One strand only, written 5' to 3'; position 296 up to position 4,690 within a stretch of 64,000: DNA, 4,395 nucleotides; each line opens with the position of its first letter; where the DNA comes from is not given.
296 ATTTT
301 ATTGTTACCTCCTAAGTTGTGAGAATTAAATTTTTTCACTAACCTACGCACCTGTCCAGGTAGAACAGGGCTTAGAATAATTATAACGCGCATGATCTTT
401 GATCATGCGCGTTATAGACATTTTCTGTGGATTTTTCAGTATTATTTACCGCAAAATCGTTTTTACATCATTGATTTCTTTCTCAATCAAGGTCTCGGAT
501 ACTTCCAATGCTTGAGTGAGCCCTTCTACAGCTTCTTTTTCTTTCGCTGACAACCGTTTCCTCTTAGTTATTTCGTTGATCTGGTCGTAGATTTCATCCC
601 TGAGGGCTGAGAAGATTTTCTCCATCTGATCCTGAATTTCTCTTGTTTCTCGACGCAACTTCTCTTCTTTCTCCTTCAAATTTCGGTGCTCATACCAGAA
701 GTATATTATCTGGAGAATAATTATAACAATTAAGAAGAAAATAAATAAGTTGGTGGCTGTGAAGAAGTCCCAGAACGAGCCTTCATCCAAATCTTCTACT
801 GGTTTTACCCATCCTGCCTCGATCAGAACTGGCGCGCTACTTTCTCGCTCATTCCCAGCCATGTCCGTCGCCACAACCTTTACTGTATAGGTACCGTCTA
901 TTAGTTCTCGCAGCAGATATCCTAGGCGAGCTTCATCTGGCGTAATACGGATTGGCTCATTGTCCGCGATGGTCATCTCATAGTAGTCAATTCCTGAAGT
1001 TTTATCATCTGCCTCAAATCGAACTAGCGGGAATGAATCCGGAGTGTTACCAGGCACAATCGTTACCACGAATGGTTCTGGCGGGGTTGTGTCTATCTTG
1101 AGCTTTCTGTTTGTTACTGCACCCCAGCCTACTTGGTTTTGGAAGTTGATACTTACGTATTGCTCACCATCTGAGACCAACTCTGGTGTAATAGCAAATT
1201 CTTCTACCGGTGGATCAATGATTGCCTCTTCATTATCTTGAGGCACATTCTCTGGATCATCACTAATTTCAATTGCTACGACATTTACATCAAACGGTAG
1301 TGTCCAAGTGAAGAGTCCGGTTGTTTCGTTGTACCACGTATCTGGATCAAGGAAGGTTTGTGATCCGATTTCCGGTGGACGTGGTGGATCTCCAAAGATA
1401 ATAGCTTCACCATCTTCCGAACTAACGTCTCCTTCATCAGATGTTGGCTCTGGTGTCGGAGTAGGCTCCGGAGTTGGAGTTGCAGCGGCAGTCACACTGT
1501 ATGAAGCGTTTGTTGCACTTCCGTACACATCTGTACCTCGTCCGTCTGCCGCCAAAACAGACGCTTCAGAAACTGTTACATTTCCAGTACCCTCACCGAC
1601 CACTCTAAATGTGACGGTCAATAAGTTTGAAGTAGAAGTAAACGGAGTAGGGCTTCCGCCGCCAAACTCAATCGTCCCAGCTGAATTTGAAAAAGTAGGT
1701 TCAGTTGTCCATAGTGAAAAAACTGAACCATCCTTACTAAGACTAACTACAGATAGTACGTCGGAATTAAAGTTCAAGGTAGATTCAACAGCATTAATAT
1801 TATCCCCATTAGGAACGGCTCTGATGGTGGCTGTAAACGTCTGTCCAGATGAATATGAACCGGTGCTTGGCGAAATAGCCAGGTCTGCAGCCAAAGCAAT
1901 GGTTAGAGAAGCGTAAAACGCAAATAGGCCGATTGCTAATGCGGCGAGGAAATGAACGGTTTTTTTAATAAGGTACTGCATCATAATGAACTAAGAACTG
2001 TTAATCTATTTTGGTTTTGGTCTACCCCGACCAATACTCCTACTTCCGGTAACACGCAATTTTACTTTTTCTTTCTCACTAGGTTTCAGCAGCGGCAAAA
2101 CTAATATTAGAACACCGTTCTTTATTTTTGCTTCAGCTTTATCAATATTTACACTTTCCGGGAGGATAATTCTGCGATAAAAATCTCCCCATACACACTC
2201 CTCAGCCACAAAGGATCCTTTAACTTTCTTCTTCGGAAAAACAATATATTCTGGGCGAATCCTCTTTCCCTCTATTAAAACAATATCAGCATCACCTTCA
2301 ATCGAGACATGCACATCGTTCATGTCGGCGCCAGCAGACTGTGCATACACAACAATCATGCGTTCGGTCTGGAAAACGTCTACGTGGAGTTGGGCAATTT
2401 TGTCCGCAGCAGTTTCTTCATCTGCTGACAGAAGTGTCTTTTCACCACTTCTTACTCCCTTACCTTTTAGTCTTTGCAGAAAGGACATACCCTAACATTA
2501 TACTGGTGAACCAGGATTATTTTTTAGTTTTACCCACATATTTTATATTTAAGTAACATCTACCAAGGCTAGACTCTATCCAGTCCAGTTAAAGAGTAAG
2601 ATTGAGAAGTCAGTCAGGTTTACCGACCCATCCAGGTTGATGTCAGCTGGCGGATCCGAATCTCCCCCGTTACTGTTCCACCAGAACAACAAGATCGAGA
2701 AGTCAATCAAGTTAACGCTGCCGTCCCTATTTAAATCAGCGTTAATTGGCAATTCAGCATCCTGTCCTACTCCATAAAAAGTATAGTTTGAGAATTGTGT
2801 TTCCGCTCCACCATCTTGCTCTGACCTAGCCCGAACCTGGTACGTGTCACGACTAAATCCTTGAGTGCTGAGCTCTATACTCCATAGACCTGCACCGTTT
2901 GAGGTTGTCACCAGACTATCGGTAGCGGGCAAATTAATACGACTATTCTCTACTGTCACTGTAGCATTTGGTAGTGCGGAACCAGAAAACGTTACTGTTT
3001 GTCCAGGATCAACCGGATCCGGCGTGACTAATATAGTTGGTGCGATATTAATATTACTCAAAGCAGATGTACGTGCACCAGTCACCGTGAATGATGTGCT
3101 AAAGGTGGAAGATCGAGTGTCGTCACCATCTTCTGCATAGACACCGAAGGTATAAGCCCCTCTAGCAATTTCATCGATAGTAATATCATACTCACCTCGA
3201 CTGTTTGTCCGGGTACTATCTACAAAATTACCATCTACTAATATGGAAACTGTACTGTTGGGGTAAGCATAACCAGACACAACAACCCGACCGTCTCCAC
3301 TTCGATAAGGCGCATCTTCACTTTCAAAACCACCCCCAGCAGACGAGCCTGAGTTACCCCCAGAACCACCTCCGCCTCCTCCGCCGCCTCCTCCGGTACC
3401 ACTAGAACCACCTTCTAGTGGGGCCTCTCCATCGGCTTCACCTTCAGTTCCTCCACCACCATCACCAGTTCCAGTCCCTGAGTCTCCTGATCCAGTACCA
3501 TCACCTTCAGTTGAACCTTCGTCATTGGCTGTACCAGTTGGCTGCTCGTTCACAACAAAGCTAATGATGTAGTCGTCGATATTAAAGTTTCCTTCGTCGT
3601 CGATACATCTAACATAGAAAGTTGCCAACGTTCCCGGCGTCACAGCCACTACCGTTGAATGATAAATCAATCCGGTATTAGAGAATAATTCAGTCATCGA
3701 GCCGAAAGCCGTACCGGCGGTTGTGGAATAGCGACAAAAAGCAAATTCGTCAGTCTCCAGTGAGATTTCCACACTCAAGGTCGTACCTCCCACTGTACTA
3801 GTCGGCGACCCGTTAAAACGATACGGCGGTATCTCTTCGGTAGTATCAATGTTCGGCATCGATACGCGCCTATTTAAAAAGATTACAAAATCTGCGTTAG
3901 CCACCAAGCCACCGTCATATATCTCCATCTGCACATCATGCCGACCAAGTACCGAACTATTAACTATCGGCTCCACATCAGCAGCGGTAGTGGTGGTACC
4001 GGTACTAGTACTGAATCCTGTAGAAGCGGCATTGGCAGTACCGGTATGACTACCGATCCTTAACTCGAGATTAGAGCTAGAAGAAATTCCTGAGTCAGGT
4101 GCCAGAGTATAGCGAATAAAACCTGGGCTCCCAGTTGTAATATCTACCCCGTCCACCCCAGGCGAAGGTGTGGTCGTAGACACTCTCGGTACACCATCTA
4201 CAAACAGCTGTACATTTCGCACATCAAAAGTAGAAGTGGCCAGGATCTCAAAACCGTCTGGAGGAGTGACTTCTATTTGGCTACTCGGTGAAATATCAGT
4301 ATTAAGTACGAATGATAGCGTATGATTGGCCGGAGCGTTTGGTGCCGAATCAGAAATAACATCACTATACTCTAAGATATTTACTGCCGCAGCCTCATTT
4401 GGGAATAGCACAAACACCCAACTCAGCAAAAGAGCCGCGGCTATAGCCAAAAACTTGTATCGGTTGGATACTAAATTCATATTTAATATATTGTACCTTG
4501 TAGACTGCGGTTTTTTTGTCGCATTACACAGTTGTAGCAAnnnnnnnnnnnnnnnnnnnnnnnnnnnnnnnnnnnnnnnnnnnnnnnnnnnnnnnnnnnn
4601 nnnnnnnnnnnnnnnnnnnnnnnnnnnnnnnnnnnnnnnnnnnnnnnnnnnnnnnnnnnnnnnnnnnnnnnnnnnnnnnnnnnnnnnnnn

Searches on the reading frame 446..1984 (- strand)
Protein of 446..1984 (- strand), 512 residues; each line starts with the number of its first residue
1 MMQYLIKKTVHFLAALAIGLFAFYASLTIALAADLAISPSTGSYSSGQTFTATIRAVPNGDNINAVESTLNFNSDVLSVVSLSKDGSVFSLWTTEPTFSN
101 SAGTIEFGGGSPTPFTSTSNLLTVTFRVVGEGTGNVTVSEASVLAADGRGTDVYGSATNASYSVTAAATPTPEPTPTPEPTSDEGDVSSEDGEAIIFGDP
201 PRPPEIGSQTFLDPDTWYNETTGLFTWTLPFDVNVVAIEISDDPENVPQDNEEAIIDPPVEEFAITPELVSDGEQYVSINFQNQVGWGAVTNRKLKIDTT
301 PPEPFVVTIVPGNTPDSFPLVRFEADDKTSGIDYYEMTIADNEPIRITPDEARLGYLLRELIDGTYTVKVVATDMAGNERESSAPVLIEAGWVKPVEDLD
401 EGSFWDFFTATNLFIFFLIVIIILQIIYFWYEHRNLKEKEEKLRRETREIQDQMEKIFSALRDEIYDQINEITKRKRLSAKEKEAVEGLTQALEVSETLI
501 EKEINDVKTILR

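Call 50: search_protein_families(library=pfam, proteins=[window:446-1984:-], max_evalue=0.0001)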
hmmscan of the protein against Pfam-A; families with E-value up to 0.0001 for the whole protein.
window:446-1984:- (512 aa): 2 families
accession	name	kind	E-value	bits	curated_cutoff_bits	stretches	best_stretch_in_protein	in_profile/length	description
PF19077.6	Big_13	-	5.8e-06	27.2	27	0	359-385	70-97/102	Bacterial Ig-like domain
PF00963.24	Cohesin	-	2.2e-05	25.1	24.1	1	45-161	11-136/139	Cohesin domain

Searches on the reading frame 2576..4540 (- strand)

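Call 50: search_protein_families(library=pfam, proteins=[window:2576-4540:-], max_evalue=0.0001)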
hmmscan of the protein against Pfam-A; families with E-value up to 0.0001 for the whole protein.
window:2576-4540:- (654 aa): 2 families
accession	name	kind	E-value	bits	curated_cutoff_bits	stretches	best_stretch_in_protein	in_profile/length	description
PF00404.24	Dockerin_1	-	7.6e-08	32.9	22.9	1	601-648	2-52/57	Dockerin type I domain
PF17936.7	Big_6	-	1.4e-05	25.6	27.6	1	419-481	15-78/83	Bacterial Ig domain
